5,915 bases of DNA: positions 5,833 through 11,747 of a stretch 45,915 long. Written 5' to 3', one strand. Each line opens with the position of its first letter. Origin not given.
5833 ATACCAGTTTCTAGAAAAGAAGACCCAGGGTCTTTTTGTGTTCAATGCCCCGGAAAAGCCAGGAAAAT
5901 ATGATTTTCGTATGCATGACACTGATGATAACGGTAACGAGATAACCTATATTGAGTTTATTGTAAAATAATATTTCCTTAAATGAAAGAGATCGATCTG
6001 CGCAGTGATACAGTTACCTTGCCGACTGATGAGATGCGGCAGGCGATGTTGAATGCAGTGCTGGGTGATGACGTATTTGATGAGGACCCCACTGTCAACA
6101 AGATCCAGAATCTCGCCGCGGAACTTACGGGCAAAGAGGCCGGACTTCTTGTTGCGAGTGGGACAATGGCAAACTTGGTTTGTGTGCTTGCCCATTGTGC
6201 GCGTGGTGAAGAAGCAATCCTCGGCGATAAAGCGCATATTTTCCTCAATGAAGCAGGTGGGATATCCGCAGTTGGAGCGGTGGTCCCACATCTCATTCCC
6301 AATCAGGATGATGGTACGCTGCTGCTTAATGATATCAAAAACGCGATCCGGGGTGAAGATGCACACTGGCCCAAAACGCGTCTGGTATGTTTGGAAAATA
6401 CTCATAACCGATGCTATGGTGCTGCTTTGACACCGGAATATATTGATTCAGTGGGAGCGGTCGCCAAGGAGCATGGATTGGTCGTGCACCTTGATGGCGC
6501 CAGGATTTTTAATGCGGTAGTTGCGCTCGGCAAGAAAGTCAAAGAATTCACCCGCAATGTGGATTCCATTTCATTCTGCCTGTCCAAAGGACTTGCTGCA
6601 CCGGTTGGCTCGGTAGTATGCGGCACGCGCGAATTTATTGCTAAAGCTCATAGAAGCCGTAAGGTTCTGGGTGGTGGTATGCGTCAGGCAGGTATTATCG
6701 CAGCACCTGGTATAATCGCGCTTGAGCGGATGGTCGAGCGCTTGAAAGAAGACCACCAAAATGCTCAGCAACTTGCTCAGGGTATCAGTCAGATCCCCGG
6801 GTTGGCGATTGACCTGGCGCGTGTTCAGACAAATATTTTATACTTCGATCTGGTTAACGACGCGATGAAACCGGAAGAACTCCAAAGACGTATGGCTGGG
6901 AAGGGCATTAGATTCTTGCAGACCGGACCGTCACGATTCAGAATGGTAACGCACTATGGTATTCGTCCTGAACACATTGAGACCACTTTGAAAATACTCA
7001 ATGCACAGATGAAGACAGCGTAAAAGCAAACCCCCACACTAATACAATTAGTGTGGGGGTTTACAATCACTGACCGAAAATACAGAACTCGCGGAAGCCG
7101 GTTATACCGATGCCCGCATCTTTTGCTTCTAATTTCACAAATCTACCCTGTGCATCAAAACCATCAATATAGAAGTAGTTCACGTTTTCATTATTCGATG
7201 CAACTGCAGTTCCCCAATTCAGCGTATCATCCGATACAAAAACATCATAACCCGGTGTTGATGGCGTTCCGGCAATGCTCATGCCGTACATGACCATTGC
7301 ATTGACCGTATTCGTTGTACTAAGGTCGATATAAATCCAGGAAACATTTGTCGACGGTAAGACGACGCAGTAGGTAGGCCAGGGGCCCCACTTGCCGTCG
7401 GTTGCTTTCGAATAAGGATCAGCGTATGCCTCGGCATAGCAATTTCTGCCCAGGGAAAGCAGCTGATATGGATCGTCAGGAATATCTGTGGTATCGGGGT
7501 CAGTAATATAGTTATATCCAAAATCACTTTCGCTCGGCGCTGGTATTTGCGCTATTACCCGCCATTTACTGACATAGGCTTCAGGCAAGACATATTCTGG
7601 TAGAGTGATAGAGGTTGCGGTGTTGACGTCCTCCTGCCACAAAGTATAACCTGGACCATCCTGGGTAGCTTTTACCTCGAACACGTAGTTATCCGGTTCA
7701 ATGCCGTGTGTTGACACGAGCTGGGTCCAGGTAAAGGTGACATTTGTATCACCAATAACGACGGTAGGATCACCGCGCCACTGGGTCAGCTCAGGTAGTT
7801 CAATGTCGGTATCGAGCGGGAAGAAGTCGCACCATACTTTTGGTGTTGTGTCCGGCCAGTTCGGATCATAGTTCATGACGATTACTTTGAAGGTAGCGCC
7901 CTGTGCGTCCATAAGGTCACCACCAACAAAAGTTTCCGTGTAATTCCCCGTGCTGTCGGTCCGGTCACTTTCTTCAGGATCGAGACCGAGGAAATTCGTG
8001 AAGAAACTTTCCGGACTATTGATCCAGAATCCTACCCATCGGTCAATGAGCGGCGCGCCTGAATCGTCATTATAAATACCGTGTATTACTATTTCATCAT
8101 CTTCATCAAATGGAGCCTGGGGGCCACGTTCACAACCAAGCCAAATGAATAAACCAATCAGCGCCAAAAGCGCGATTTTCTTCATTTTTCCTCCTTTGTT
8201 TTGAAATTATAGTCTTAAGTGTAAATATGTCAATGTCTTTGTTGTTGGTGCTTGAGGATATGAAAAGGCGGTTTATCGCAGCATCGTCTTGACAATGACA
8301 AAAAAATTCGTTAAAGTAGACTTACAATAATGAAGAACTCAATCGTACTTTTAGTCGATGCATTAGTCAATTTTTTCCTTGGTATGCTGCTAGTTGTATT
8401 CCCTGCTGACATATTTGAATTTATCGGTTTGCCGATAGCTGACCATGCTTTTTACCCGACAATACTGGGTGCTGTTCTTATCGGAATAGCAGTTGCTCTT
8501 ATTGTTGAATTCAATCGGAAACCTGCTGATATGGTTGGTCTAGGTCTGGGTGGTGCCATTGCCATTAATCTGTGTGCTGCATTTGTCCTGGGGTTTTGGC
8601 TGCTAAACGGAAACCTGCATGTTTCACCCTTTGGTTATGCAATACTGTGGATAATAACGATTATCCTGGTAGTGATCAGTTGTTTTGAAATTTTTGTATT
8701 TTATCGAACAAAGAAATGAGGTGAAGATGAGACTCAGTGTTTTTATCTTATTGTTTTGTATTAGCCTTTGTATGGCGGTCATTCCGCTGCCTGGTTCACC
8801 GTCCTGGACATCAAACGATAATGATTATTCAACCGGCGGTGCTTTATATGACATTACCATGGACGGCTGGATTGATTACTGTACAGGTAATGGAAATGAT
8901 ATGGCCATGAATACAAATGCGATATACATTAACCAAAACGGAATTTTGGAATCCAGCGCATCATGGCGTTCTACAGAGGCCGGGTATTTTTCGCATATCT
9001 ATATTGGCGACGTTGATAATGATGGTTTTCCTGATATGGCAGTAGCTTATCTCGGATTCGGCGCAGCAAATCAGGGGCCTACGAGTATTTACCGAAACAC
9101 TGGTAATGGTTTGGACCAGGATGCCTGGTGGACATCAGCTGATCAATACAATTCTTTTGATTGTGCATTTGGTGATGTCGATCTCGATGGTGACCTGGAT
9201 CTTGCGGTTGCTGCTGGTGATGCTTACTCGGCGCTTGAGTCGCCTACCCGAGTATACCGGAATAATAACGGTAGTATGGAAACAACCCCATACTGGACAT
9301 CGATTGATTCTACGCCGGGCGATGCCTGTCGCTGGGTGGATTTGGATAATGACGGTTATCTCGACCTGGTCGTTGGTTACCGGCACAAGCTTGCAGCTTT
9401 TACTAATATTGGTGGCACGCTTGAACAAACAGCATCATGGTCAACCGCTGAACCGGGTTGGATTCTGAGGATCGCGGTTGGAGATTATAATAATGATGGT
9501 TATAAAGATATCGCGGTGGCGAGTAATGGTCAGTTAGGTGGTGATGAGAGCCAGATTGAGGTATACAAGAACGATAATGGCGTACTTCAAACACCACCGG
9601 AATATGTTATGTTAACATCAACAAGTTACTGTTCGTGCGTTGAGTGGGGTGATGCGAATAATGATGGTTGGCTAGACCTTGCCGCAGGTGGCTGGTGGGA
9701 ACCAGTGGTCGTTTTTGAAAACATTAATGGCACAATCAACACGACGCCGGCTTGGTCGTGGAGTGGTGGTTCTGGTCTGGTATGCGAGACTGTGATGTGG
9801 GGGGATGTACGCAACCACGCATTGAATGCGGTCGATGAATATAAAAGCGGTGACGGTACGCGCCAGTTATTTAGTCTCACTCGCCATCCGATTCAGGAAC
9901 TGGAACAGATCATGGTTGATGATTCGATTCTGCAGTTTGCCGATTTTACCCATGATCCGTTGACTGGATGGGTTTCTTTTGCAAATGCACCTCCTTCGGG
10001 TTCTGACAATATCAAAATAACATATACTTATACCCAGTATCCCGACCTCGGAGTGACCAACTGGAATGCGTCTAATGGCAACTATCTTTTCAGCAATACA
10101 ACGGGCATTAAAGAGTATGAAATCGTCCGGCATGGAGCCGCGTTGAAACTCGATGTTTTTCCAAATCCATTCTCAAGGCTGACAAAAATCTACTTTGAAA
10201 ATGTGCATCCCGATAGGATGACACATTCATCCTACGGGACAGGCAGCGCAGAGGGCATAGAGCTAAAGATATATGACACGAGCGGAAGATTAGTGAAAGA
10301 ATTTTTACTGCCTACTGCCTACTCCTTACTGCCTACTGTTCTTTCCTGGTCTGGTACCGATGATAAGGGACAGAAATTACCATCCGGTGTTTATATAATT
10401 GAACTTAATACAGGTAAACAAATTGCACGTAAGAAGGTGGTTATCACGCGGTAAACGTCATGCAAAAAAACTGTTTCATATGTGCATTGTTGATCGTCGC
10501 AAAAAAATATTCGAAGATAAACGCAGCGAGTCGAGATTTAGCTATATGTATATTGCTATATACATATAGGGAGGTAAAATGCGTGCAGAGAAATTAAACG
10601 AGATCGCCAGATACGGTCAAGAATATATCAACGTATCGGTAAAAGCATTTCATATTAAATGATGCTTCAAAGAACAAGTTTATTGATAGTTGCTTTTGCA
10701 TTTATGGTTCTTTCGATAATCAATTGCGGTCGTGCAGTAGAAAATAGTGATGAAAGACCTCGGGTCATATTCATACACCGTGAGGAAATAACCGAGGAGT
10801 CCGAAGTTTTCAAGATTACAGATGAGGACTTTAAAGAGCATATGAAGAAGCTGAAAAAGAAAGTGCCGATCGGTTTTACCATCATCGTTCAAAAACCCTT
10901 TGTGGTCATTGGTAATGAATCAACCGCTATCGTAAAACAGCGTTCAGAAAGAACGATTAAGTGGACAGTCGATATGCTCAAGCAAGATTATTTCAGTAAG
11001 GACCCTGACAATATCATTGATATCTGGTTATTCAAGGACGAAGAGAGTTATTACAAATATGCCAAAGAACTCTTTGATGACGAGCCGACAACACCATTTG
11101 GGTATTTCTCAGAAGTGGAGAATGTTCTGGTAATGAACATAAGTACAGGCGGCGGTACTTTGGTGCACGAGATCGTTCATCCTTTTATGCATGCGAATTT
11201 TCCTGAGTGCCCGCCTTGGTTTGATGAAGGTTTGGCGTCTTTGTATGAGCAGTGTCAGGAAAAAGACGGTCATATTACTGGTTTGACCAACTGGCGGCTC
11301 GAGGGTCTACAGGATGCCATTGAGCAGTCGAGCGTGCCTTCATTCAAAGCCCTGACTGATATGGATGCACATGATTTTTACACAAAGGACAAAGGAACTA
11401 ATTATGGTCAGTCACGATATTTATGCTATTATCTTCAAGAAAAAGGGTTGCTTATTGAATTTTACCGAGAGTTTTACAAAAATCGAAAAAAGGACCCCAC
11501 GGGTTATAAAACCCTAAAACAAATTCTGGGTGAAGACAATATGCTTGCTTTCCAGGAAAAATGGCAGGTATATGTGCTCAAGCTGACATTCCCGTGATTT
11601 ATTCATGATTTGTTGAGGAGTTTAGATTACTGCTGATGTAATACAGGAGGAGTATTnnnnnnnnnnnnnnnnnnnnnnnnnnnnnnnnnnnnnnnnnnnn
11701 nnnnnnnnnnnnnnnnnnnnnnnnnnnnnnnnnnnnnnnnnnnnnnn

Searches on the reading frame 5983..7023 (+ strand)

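Call 60: search_protein_families(library=pfam, proteins=[window:5983-7023:+], max_evalue=0.0001)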
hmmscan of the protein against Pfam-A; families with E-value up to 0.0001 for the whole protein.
window:5983-7023:+ (346 aa): 4 families
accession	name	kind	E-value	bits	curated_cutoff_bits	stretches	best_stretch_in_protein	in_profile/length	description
PF01212.27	Beta_elim_lyase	-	3.5e-104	348.6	27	1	5-289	1-286/288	Beta-eliminating lyase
PF01041.23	DegT_DnrJ_EryC1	-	6.4e-10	39.2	19.8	1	16-310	4-302/360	DegT/DnrJ/EryC1/StrS aminotransferase family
PF00155.27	Aminotran_1_2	-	3.7e-08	33.4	19.7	1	40-321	46-344/361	Aminotransferase class I and II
PF01053.26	Cys_Met_Meta_PP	-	9.9e-05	21.5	27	0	35-173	51-175/381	Cys/Met metabolism PLP-dependent enzyme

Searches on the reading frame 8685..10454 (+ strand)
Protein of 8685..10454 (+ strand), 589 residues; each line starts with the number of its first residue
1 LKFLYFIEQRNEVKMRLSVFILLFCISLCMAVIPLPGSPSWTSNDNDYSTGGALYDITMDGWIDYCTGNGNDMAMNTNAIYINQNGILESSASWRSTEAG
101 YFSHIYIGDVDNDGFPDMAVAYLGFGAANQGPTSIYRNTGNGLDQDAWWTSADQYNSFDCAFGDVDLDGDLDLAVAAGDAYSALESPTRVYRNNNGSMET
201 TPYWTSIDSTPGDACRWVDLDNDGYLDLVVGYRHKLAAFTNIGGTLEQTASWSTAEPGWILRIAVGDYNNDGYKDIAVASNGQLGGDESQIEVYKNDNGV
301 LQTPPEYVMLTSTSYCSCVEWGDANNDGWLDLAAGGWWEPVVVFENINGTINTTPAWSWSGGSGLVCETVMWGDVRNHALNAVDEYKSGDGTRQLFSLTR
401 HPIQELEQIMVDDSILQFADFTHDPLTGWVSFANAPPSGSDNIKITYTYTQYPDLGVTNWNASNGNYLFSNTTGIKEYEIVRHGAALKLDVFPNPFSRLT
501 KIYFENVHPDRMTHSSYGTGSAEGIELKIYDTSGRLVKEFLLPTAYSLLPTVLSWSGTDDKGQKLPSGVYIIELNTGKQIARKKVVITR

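Call 60: search_protein_families(library=pfam, proteins=[window:8685-10454:+], max_evalue=0.0001)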
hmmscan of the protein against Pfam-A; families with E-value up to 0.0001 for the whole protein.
window:8685-10454:+ (589 aa): 4 families
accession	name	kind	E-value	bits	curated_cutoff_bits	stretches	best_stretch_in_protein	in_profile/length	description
PF13517.12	FG-GAP_3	-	1.2e-35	122.4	26.9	4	219-278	1-61/61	FG-GAP-like repeat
PF01839.29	FG-GAP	-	6.2e-16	58.3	22.1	0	263-282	5-24/37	FG-GAP repeat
PF18962.6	Por_Secre_tail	-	2.6e-06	28.1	27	1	491-587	1-75/75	Secretion system C-terminal sorting domain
PF13860.13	FlgD_ig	-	8.5e-06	26.1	27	1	518-575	18-74/79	FlgD Ig-like domain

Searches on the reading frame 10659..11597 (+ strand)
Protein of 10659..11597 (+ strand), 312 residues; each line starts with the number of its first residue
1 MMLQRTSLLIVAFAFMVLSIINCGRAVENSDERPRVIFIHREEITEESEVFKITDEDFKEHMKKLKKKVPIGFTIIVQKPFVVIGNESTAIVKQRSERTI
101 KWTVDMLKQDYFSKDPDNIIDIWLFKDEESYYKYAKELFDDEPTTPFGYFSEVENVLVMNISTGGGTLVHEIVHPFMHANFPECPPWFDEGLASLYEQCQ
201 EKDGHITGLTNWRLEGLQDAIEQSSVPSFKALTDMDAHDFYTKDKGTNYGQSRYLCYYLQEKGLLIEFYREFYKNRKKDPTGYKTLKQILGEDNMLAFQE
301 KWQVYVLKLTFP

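Call 60: search_protein_families(library=pfam, proteins=[window:10659-11597:+], max_evalue=0.0001)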
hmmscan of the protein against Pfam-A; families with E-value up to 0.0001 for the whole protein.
window:10659-11597:+ (312 aa): 0 families

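Call 64: search_protein_families(library=pfam, proteins=[window:10659-11597:+], max_evalue=0.01)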
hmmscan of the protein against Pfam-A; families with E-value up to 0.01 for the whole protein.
window:10659-11597:+ (312 aa): 1 family
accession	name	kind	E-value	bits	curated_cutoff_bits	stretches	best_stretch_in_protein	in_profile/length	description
PF07607.17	DUF1570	-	0.0042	17.8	22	0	167-269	4-119/129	Protein of unknown function (DUF1570)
